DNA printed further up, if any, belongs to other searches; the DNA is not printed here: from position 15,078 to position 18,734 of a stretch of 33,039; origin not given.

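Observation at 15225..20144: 1639-aa single polypeptide fusing a PA/M28-peptidase-like ectodomain, a ~190-residue coiled coil, a ~460-residue unknown ectodomain and a double membrane module ending in an FtsX permease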

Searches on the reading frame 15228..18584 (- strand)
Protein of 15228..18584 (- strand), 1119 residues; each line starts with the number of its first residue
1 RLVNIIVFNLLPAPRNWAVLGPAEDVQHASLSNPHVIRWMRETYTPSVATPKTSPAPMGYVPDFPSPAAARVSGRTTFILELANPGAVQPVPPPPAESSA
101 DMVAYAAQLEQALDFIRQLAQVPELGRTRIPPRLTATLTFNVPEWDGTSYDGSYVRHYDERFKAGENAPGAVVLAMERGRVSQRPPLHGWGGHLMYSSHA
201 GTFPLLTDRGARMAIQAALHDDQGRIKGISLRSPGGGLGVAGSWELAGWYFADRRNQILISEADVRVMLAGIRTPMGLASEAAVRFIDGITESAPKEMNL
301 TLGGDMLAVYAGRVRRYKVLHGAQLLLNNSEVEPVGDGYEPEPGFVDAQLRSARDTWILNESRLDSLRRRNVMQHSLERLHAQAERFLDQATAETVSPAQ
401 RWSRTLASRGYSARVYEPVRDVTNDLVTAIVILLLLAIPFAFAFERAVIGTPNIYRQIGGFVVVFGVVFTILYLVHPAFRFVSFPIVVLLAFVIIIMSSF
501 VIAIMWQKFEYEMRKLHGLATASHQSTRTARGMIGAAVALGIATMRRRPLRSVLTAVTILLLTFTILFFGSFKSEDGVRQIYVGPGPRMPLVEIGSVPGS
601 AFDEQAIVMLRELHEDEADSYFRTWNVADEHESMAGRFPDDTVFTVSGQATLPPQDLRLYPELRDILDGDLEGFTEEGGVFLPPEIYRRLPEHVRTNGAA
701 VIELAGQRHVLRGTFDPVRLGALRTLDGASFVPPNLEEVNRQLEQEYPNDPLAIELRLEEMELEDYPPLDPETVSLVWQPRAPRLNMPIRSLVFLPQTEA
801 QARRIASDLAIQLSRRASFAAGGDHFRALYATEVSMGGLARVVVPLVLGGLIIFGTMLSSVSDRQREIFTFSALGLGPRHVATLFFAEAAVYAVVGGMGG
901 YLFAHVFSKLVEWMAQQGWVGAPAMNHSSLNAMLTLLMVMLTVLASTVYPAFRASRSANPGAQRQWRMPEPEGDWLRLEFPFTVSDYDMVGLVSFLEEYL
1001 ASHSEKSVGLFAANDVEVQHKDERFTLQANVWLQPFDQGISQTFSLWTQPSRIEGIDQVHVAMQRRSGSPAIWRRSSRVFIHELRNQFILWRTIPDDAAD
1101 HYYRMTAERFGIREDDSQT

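Call 56: predict_structure(alignment_id=A3)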
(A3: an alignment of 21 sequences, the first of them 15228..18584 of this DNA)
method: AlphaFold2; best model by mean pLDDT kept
length: 1119 residues; sequences in the alignment: 21
mean_pLDDT: 68.4   pTM: 0.46
mean pLDDT of the five models: 68.4, 63.5, 60.2, 57.5, 57.5
residues with pLDDT >= 90: 45; 70-90: 481; 50-70: 457; < 50: 136
segments of 3 or more residues with pLDDT < 50: 1-5, 24-32, 46-56, 64-98, 126-138, 187-189, 323-325, 328-331, 333-335, 512-534, 836-838, 921-924, 961-964, 1115-1119
pLDDT, mean of each block of 10 residues (from residue 1): 45 58 46 56 52 48 47 35 32 42 67 65 49 41 60 78 75 75 51 75 71 77 64 57 60 76 60 56 65 62 57 62 51 52 57 81 78 76 90 79 85 78 67 66 66 67 76 68 60 65 56 41 40 51 59 70 69 67 84 73 76 88 75 74 82 87 88 88 88 73 82 88 76 71 81 74 62 84 64 90 90 85 86 55 66 67 60 59 66 72 72 67 51 66 69 61 57 85 71 86 75 87 84 84 87 71 90 86 78 69 81 50
secondary structure, 60 per line:
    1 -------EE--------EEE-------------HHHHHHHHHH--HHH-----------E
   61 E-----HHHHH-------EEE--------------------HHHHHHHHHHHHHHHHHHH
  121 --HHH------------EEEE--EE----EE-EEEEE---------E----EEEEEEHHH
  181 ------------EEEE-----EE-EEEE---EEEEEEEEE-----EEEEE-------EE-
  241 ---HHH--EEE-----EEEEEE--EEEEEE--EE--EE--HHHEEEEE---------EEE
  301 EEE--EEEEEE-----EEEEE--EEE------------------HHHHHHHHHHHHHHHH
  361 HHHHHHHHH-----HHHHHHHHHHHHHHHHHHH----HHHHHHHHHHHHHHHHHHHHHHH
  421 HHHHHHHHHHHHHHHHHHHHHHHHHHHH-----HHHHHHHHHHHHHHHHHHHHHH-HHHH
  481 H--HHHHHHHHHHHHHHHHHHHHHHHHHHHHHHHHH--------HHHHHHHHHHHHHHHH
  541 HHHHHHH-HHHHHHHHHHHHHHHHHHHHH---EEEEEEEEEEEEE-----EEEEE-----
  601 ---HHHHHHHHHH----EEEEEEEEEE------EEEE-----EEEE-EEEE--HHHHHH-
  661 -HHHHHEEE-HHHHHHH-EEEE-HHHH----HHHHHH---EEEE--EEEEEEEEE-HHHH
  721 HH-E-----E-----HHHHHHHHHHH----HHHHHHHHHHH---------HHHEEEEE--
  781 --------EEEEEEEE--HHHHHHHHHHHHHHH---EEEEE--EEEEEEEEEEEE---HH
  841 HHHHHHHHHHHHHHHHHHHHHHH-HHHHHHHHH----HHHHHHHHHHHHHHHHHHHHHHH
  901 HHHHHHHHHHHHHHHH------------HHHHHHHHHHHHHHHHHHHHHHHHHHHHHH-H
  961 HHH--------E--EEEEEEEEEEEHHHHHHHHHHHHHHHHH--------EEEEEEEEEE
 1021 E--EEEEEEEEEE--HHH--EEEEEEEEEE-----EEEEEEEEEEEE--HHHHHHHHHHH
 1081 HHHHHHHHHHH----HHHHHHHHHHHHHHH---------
elements in order (helices of 4 or more, strands of 3 or more residues): E18-20 H34-43 H67-71 E79-81 H102-120 E138-141 E153-157 E172-177 E193-196 E205-208 E212-220 E226-230 E249-251 E257-262 E265-270 E284-288 E298-303 E306-311 E317-321 E324-326 H345-369 H375-393 H398-448 H454-475 H477-481 H484-516 H525-547 H549-569 E573-585 E591-595 H604-613 E618-627 E634-637 E643-646 E648-651 H654-659 H662-666 E667-669 H671-677 E679-682 H684-687 H692-697 E701-704 E707-715 H717-722 H736-746 H751-761 E774-778 E789-796 H799-813 E817-821 E824-835 H839-863 H865-873 H878-916 H929-958 H960-963 E975-985 H986-1002 E1011-1021 E1024-1033 E1041-1050 E1056-1067 H1070-1091 H1096-1110
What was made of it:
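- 16932..17072 (-): Residues 1025-1071: conserved, Lys/Arg-rich cytoplasmic linker with a helix before TM1 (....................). Helix 1045-1067 in the model (call 56).
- On CARF-domain effectors (CARF_m8): The predicted tail is beta-alpha-beta4-alpha2 (call 56).
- The second model (membrane part) is only moderate: pLDDT 68, pTM 0.46 (call 56).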

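Call 59: fold_search(model_id=the predicted structure, library=pdb)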
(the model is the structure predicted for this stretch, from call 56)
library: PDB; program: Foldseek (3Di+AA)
matches with E <= 10: 781; with E <= 0.001: 28
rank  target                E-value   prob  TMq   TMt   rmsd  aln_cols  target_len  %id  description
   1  5xu1_M                2.1e-08  1.00  0.15  0.37  19.9       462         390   16  Structure of a non-canonical ABC transporter from Streptococcus pneumoniae R6 (released 2018-01-24)
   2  5gko_A                5.7e-08  1.00  0.15  0.24  20.6       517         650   13  Crystal structure of tripartite-type ABC transporter, MacB from Acinetobacter baumannii (released 2017-11-15)
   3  9rlc_E                1.1e-07  1.00  0.13  0.30  21.1       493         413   12  LolCDE complex with Lpp lipoprotein (released 2026-01-21)
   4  5lil_A                2.2e-07  1.00  0.15  0.25  17.4       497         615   10  Structure of Aggregatibacter actinomycetemcomitans MacB bound to ATPyS (P21) (released 2017-11-15)
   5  9rld_E                2.6e-07  1.00  0.12  0.27  22.4       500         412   12  LolCDE complex with Lpp lipoprotein (released 2026-01-21)
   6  5nik_J                4.2e-07  1.00  0.14  0.24  19.6       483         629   14  Structure of the MacAB-TolC ABC-type tripartite multidrug efflux pump (released 2017-05-24)
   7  7w7a_B                8.5e-07  1.00  0.13  0.39  21.9       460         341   14  Heme exporter in complex with Mn-containing protoporphyrin IX, Mn-anomalous data (released 2022-06-22)
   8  7w7a_J                1.6e-06  1.00  0.13  0.37  20.8       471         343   15  Heme exporter in complex with Mn-containing protoporphyrin IX, Mn-anomalous data (released 2022-06-22)
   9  5xu1_S                3.1e-06  1.00  0.14  0.36  19.1       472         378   15  Structure of a non-canonical ABC transporter from Streptococcus pneumoniae R6 (released 2018-01-24)
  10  9rli_E                4.1e-06  1.00  0.11  0.27  22.9       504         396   12  LolCDEdelta(235-252) complex with Pal lipoprotein (released 2026-01-21)
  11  9xro_E                5.1e-06  1.00  0.14  0.36  19.2       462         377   13  LolCDE in complex with SMT-738_3 (released 2026-03-18)
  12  5lil_B                5.4e-06  1.00  0.14  0.25  18.3       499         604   10  Structure of Aggregatibacter actinomycetemcomitans MacB bound to ATPyS (P21) (released 2017-11-15)
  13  7w78_B                7.2e-06  1.00  0.13  0.39  20.9       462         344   14  Heme exporter HrtBA in complex with Mg-AMPPNP (released 2022-06-22)
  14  7w7a_D                7.5e-06  1.00  0.14  0.39  21.3       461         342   15  Heme exporter in complex with Mn-containing protoporphyrin IX, Mn-anomalous data (released 2022-06-22)
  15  9rld_C                1.3e-05  1.00  0.13  0.31  17.8       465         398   13  LolCDE complex with Lpp lipoprotein (released 2026-01-21)
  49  7rr8_A                3.0e-02  0.06  0.07  0.07  28.9      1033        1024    9  Multidrug efflux pump subunit AcrB (released 2022-08-17)
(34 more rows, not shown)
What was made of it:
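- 15711..16931 (-): Residues 1072-1478: MacB/FtsX-type module, made of TM1, a ~265-aa periplasmic alpha/beta domain (1093-1355), TM2, a short coupling helix, TM3 and TM4. Foldseek gives 5xu1_M at 2e-8, plus MacB, LolCDE, HrtBA, YtrEF, YbbAP, BceAB and FtsEX (call 59).
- On Type VII ABC transporter permease (MacB/FtsX/LolCE superfamily): Foldseek alignments of 460-517 columns to 5xu1, MacB and LolCE (call 59).
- On SRPBCC / Bet v 1-like domains (for the cytoplasmic tail): Foldseek hits Ara h 8, CoxG, PYL and Dau c 1 at E ~0.02, prob 0.66-1.0, TM(target) 0.26-0.46 (call 59).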
